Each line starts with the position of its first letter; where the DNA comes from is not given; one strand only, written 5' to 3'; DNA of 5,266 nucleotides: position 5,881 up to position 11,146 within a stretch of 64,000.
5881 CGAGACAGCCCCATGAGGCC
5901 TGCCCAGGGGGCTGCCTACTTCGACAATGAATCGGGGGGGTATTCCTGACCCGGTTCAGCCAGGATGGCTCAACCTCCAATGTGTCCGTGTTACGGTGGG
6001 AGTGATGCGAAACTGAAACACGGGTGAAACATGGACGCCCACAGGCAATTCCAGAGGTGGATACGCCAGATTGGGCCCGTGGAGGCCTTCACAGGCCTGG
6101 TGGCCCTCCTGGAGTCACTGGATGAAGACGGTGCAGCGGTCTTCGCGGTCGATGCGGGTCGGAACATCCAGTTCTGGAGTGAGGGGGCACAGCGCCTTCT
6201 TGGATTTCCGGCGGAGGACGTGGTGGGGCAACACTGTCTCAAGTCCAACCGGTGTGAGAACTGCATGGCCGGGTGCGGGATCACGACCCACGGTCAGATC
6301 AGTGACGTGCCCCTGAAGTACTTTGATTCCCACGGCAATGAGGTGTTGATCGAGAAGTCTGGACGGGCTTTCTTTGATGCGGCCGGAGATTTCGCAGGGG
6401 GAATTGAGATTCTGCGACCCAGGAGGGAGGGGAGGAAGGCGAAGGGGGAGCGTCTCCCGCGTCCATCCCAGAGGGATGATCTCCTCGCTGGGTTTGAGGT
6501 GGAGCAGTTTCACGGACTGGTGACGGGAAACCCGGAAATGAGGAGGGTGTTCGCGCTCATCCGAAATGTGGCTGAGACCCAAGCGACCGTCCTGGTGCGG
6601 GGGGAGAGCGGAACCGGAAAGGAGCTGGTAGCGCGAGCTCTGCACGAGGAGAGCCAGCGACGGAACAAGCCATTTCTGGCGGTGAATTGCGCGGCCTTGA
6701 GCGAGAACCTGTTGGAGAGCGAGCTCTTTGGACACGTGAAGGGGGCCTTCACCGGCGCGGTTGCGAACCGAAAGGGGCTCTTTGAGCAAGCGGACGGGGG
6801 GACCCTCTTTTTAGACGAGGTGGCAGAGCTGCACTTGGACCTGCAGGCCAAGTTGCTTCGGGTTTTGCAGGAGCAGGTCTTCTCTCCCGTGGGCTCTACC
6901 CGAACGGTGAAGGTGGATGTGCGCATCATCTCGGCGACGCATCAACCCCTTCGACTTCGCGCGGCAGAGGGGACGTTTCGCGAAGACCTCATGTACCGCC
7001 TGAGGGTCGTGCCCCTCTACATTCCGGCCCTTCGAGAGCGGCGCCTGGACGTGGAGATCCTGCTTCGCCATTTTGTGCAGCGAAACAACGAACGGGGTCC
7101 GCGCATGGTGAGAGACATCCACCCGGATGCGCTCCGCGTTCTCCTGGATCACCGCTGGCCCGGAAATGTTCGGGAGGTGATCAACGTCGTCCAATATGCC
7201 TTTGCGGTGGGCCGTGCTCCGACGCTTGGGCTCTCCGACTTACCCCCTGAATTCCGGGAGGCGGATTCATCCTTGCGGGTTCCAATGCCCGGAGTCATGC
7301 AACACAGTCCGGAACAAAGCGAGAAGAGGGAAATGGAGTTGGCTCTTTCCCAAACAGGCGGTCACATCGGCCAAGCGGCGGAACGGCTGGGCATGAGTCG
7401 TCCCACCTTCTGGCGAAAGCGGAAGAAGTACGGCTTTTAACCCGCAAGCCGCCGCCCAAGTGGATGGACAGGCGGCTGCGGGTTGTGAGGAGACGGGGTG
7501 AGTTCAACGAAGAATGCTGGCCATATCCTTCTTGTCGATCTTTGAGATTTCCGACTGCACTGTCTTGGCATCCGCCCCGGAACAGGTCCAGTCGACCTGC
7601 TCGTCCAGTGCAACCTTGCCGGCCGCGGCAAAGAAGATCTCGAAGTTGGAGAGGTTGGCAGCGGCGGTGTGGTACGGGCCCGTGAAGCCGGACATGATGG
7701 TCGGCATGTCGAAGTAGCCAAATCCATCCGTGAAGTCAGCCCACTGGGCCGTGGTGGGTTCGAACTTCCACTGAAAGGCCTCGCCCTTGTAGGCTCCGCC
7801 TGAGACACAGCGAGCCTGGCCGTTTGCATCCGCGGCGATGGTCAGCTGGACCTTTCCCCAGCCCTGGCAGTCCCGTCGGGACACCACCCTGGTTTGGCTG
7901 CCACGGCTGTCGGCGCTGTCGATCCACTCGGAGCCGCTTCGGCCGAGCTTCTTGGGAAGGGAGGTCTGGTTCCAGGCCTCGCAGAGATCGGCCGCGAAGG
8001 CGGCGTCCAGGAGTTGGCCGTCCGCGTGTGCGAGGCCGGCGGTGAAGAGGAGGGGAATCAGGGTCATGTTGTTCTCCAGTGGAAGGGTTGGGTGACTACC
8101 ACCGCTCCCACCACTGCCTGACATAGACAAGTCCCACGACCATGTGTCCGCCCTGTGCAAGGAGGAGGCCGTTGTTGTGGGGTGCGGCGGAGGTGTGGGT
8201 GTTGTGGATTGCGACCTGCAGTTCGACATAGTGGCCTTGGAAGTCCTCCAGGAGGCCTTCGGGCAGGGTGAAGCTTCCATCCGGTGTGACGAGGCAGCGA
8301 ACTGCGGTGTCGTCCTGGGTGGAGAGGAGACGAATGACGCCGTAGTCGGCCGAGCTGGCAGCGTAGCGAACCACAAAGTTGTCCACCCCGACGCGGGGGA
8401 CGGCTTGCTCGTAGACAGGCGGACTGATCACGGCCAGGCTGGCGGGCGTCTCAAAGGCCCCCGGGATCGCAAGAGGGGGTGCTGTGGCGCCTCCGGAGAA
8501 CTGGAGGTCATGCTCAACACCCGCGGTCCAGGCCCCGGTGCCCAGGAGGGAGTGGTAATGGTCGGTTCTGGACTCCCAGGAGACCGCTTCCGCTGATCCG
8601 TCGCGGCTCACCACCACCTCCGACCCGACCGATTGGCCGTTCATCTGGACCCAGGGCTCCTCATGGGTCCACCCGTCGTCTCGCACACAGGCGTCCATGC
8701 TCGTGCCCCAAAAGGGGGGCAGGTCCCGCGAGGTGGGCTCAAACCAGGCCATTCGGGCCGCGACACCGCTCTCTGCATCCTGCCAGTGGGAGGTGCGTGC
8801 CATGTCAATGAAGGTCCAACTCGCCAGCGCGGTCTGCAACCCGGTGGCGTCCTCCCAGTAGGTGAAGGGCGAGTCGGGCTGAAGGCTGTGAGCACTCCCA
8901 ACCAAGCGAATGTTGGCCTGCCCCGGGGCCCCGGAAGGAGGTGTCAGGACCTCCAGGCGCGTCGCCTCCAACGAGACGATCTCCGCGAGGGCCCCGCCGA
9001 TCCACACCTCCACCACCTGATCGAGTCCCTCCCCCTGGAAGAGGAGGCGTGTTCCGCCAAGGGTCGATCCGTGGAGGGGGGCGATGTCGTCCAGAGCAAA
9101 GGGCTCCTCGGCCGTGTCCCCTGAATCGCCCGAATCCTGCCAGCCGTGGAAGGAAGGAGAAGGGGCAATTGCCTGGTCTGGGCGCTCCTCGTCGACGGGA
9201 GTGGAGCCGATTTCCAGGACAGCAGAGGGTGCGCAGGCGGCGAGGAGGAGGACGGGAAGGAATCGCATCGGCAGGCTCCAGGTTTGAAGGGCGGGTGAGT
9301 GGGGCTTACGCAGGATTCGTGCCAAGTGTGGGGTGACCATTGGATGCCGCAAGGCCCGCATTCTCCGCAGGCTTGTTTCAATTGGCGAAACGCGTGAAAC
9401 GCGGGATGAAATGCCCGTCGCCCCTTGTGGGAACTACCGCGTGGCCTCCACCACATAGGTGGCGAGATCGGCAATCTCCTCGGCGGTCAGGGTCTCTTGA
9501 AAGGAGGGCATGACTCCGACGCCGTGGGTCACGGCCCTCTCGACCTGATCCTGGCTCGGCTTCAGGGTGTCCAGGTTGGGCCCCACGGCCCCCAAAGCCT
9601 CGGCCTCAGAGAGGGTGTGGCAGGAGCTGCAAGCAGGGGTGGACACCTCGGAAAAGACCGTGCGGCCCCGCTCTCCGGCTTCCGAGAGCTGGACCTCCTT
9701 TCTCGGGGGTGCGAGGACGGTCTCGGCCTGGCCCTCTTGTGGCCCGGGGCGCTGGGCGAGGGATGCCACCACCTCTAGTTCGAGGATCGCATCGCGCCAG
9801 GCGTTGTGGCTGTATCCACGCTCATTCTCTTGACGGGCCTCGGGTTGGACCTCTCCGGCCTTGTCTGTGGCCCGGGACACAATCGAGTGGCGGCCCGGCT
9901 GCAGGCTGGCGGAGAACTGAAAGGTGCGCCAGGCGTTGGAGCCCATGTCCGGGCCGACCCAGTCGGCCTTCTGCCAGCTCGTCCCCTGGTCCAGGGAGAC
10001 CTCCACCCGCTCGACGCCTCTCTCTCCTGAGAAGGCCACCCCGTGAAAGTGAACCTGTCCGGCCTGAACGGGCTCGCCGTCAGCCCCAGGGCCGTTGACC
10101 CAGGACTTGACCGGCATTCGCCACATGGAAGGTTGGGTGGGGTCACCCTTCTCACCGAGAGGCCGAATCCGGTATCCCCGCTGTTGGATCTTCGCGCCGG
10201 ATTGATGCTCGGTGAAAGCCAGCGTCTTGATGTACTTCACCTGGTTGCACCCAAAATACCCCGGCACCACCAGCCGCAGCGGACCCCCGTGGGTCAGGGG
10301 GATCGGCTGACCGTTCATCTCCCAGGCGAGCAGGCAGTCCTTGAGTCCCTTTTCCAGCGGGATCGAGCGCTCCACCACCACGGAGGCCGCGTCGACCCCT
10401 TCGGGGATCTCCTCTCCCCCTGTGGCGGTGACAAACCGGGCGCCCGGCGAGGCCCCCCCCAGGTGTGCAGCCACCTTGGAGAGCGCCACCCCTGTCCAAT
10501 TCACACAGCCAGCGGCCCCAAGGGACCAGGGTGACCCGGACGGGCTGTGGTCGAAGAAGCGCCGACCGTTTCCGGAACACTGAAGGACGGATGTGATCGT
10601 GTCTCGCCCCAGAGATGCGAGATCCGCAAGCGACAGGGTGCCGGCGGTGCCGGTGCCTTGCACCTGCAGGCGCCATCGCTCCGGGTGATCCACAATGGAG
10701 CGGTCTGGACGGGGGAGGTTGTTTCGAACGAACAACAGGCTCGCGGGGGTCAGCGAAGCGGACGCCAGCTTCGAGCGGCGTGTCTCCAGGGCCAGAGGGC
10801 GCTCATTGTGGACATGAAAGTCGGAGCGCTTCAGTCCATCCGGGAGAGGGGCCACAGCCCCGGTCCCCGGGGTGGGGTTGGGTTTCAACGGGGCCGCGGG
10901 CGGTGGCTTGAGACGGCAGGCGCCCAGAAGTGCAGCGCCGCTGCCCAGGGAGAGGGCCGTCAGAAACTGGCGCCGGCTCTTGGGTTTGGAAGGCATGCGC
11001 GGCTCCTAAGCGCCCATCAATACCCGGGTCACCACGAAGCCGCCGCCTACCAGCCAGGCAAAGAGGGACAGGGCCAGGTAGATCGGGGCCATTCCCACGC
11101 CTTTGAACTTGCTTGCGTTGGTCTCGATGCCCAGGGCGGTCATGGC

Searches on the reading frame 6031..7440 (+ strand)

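Call 3: search_protein_families(library=pfam, proteins=[window:6031-7440:+])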
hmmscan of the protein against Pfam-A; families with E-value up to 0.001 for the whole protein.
window:6031-7440:+ (469 aa): 9 families
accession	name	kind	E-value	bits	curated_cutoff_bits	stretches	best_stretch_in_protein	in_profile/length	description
PF00158.32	Sigma54_activat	-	1.4e-70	236.8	20.2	1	164-329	2-167/168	Sigma-54 interaction domain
PF25601.1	AAA_lid_14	-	3.9e-20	71.9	27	1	335-414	1-80/87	AAA+ ATPase lid domain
PF14532.12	Sigma54_activ_2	-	2.2e-19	70.5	25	1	170-334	7-138/138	Sigma-54 interaction domain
PF02954.25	HTH_8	-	2.6e-13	49.9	22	1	427-467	2-42/42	Bacterial regulatory protein, Fis family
PF07728.20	AAA_5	-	1.7e-08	35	22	1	187-305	2-123/139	AAA domain (dynein-related subfamily)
PF00989.32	PAS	-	4.6e-06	27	22.6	1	34-70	11-47/113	PAS fold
PF13191.12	AAA_16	-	2.4e-05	25.3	32.6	1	169-282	8-123/167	AAA ATPase domain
PF07724.20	AAA_2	-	4.1e-05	24.1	27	1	184-295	3-114/166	AAA domain (Cdc48 subfamily)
PF00004.35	AAA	-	7.3e-05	23.7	21.2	1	187-311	1-116/131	ATPase family associated with various cellular activities (AAA)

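Call 7: search_protein_families(library=ncbifam, proteins=[window:6031-7440:+])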
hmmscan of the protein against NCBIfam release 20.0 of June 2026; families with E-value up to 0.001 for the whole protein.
window:6031-7440:+ (469 aa): 30 families (the best 25 are shown)
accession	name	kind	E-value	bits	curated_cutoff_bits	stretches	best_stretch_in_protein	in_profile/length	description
TIGR01817.1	nifA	equivalog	1.6e-99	334.1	528.85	1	159-394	194-428/534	nif-specific transcriptional activator NifA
TIGR01818.1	ntrC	equivalog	2.1e-96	323.5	558.6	1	158-413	131-386/463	nitrogen regulation protein NR(I)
TIGR02915.1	PEP_resp_reg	equivalog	8.4e-96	321.5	502.6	1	158-468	136-443/445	PEP-CTERM-box response regulator transcription factor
NF008469.0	PRK11361.1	equivalog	9.5e-94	314.7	714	1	159-468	141-455/461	acetoacetate metabolism transcriptional regulator AtoC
NF038308.1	RNA_repair_RtcR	equivalog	2.7e-92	310.3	650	1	160-416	179-444/530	RNA repair transcriptional activator RtcR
NF041552.1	TF_PrdR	equivalog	3.5e-89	299.7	795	1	28-468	141-577/577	sigma-54 dependent transcriptional regulator PrdR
NF003451.0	PRK05022.1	equivalog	5.8e-88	295.8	476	1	161-467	190-508/512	nitric oxide reductase transcriptional regulator NorR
NF050807.1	TransRegFlbDCaul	equivalog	1.4e-85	287.9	750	1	159-402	116-359/454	sigma-54-dependent transcriptional regulator FlbD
NF011695.0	PRK15115.1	equivalog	1.1e-84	284.8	763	1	162-462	136-431/445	two-component system response regulator GlrR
TIGR02329.1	propionate_PrpR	equivalog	1.2e-81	275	499.2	1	145-465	199-525/526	propionate catabolism operon regulatory protein PrpR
NF041946.1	LuxO_transreg_Vib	equivalog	1.4e-79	268.1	800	1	157-466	129-459/463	quorum-sensing sigma-54 dependent transcriptional regulator LuxO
NF007689.0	PRK10365.1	equivalog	1.5e-79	267.9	760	1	161-463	139-438/441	sigma-54-dependent response regulator transcription factor ZraR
NF008176.1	PRK10923.1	equivalog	5.7e-78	262.6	620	1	163-413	140-390/469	nitrogen regulation protein NR(I)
NF011953.0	PRK15424.1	equivalog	6.7e-78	262.6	703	1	161-466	219-533/538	propionate catabolism operon regulatory protein PrpR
NF011958.0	PRK15429.1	equivalog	5e-75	253.5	830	1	161-468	379-685/692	formate hydrogenlyase transcriptional activator FlhA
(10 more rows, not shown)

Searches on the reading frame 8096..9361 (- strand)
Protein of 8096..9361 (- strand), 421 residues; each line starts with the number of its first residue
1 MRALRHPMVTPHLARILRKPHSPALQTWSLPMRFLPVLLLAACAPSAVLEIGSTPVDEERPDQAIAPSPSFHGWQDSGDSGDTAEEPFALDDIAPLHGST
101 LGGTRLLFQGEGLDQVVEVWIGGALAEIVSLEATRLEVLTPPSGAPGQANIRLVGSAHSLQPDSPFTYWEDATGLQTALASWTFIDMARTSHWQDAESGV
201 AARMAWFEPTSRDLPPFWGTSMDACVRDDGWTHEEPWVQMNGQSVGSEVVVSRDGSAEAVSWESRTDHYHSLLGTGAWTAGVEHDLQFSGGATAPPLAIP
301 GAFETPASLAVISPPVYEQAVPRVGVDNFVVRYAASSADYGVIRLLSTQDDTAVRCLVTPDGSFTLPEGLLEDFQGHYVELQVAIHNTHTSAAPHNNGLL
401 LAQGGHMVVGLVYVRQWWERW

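Call 3: search_protein_families(library=pfam, proteins=[window:8096-9361:-])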
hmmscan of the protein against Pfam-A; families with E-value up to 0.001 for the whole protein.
window:8096-9361:- (421 aa): 1 family
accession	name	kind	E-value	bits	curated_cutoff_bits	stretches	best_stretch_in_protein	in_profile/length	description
PF01833.30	TIG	-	1.3e-07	32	20.9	1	91-168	4-84/84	IPT/TIG domain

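Call 7: search_protein_families(library=ncbifam, proteins=[window:8096-9361:-])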
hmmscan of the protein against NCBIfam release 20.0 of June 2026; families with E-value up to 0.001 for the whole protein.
window:8096-9361:- (421 aa): 0 families

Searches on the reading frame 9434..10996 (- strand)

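Call 3: search_protein_families(library=pfam, proteins=[window:9434-10996:-])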
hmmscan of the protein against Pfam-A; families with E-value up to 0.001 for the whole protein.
window:9434-10996:- (520 aa): 4 families
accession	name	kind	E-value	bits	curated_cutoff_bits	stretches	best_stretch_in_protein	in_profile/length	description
PF00174.25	Oxidored_molyb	-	1.6e-43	148.7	24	1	104-267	8-166/169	Oxidoreductase molybdopterin binding domain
PF03404.22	Mo-co_dimer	-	5.5e-14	52.8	22.7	1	290-400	3-130/138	Mo-co oxidoreductase dimerisation domain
PF13442.11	Cytochrome_CBB3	-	1.2e-11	45.2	27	1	441-515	3-68/68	Cytochrome C oxidase, cbb3-type, subunit III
PF00034.26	Cytochrom_C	-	0.00054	21.7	21.3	0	442-516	2-87/90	Cytochrome c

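Call 7: search_protein_families(library=ncbifam, proteins=[window:9434-10996:-])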
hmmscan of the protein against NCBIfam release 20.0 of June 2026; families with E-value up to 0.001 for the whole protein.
window:9434-10996:- (520 aa): 9 families
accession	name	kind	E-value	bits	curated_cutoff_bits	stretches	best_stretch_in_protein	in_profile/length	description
NF052247.1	SorT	equivalog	4.9e-152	506.2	570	1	57-409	41-387/387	SorT family sulfite dehydrogenase catalytic subunit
NF052245.1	SorA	equivalog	2.3e-57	194.5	600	1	61-399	49-388/396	SorA family sulfite dehydrogenase catalytic subunit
TIGR04555.1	sulfite_DH_soxC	equivalog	1.7e-48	165.6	420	1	82-409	87-399/408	sulfite dehydrogenase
NF052248.1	SorU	equivalog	7.8e-29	99.7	100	1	444-515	1-72/72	SorU family sulfite dehydrogenase c-type cytochrome subunit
NF045930.1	Cytc6PetJCyano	equivalog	4.3e-07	29.8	135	1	444-517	31-104/110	cytochrome c6 PetJ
NF003767.0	PRK05363.1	equivalog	4.7e-06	26.1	207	1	164-268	142-252/320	protein-methionine-sulfoxide reductase catalytic subunit MsrP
NF045773.1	cytochro_C550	exception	1.5e-05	24.9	125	1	450-516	54-117/118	cytochrome c550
TIGR04485.1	thiosulf_SoxX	equivalog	4.7e-05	24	61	1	455-516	4-76/78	sulfur oxidation c-type cytochrome SoxX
NF045774.1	cytochro_C551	exception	0.00017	21.5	118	1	449-516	43-107/110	cytochrome c551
